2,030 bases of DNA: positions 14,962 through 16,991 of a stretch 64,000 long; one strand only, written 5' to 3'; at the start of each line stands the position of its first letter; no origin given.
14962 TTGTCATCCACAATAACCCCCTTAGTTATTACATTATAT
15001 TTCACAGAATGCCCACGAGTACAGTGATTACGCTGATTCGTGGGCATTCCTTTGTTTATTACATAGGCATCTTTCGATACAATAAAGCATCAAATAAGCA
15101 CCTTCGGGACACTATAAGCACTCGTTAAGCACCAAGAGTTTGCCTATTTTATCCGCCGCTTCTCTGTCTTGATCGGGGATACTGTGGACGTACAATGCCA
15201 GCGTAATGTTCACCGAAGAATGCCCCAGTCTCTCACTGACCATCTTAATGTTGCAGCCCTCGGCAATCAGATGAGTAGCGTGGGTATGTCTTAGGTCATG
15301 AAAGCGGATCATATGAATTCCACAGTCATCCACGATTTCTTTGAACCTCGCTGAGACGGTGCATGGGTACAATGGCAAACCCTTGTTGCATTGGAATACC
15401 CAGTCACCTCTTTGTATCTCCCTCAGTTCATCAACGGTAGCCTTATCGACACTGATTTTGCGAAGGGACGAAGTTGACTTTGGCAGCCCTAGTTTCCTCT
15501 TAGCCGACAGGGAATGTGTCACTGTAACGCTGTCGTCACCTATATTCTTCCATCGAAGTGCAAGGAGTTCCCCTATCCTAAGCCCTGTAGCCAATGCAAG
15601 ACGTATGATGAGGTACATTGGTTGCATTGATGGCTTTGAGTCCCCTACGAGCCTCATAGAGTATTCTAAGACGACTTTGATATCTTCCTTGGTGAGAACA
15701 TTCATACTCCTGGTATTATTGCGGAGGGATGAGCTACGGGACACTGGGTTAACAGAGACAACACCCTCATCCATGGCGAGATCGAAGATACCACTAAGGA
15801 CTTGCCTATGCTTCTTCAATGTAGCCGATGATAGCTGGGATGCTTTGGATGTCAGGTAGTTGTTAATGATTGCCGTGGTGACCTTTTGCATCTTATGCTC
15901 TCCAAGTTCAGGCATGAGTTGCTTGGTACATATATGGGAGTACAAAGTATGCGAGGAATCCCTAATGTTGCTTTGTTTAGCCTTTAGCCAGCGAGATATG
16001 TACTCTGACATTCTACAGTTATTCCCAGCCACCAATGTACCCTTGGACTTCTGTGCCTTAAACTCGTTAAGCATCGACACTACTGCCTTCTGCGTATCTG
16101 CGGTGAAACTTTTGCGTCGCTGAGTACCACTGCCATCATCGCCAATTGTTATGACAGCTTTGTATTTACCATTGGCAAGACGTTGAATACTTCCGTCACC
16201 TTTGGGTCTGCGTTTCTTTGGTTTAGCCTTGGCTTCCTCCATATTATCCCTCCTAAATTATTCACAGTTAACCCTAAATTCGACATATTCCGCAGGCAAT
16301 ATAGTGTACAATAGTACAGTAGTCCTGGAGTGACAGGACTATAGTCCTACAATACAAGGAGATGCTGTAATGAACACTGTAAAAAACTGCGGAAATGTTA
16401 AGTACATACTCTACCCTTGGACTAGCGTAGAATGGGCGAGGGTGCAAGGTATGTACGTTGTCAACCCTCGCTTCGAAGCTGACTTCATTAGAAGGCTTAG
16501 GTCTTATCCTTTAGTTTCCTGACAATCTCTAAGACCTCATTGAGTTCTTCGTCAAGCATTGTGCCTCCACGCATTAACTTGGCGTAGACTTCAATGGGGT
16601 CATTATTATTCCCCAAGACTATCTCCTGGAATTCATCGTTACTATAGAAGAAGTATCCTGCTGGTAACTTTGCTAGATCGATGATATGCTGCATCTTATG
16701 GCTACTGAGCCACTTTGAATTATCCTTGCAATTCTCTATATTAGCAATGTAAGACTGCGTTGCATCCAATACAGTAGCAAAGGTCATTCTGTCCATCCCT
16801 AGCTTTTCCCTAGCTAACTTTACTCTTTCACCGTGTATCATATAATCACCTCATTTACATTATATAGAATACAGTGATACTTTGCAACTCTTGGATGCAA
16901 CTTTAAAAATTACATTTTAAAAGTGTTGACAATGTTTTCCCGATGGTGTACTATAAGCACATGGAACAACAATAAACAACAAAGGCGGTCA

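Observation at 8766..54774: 25 copies of a polar ~36-bp motif punctuate the early/middle genome at gene junctions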

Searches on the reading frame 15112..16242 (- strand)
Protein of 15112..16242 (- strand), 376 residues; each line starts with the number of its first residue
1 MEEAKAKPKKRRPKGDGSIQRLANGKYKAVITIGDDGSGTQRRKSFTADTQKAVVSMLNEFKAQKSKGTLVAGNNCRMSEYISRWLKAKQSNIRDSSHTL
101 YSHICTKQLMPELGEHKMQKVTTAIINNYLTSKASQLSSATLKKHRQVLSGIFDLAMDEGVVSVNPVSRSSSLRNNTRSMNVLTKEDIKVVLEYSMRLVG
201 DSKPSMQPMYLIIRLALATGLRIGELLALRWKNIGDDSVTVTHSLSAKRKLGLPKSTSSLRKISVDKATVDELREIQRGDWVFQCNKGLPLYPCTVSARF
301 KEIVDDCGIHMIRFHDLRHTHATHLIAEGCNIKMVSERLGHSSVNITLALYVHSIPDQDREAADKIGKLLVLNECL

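Call 9: search_protein_families(library=pfam, proteins=[window:15112-16242:-])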
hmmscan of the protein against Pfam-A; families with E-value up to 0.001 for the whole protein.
window:15112-16242:- (376 aa): 4 families
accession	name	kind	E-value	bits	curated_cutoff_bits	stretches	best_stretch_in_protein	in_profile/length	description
PF00589.27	Phage_integrase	-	1.1e-28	100.6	27.1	1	182-354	2-168/172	Phage integrase family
PF14659.12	Phage_int_SAM_3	-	2.8e-08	34.3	22.6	1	79-131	3-55/58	Phage integrase, N-terminal SAM-like domain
PF22022.2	Phage_int_M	-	1e-06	29.3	27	1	82-169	5-92/96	Phage integrase central domain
PF18644.7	Phage_int_SAM_6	-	0.00046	20.6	27.5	0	113-154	85-126/132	Phage integrase SAM-like domain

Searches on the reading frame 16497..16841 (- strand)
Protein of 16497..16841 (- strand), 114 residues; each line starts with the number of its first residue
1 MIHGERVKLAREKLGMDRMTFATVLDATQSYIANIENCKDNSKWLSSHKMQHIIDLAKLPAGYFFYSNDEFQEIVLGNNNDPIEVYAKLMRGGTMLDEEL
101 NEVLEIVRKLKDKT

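Call 9: search_protein_families(library=pfam, proteins=[window:16497-16841:-])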
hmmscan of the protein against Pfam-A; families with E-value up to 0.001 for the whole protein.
window:16497-16841:- (114 aa): 1 family
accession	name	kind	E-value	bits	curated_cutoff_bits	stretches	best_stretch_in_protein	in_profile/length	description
PF12844.13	HTH_19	-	3.6e-05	24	30.2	1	4-65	1-59/64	Helix-turn-helix domain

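Call 53: find_homologous_proteins(query=window:16497-16841:-, max_evalue=0.00001)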
Query window:16497-16841:- (114 aa): 4 proteins with E <= 0.00001 among 7 candidates.
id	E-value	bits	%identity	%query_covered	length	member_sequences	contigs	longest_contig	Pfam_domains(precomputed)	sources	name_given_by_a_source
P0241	3.4e-69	248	100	100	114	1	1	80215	-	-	-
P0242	2.9e-24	103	52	97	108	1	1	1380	PF12844.14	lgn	-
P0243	5.8e-24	102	54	96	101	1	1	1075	-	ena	-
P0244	1.6e-18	85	60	66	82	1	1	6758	PF12844.14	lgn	-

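Call 58: search_protein_families(library=phrogs, max_evalue=0.001, proteins=[window:16497-16841:-])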
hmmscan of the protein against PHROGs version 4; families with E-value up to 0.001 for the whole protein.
window:16497-16841:- (114 aa): 0 families

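Call 85: find_encoding_contigs(protein=P0244, flank=10000, max_places=2)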
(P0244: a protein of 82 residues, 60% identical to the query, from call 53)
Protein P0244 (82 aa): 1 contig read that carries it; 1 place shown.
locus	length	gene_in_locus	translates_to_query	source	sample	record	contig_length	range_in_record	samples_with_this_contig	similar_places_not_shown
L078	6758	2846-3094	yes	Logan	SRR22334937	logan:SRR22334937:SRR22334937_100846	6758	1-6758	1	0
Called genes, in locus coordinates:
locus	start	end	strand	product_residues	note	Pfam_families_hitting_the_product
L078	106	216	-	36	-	-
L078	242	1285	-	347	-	PF04389:Peptidase_M28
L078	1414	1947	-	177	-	-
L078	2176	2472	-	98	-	PF04383:KilA-N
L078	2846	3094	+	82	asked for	PF12844:HTH_19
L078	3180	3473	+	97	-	-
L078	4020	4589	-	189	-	PF00239:Resolvase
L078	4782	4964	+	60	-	PF12728:HTH_17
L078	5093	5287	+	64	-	PF12728:HTH_17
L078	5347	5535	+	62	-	PF12728:HTH_17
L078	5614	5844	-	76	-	-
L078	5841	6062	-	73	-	-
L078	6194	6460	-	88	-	-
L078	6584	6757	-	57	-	?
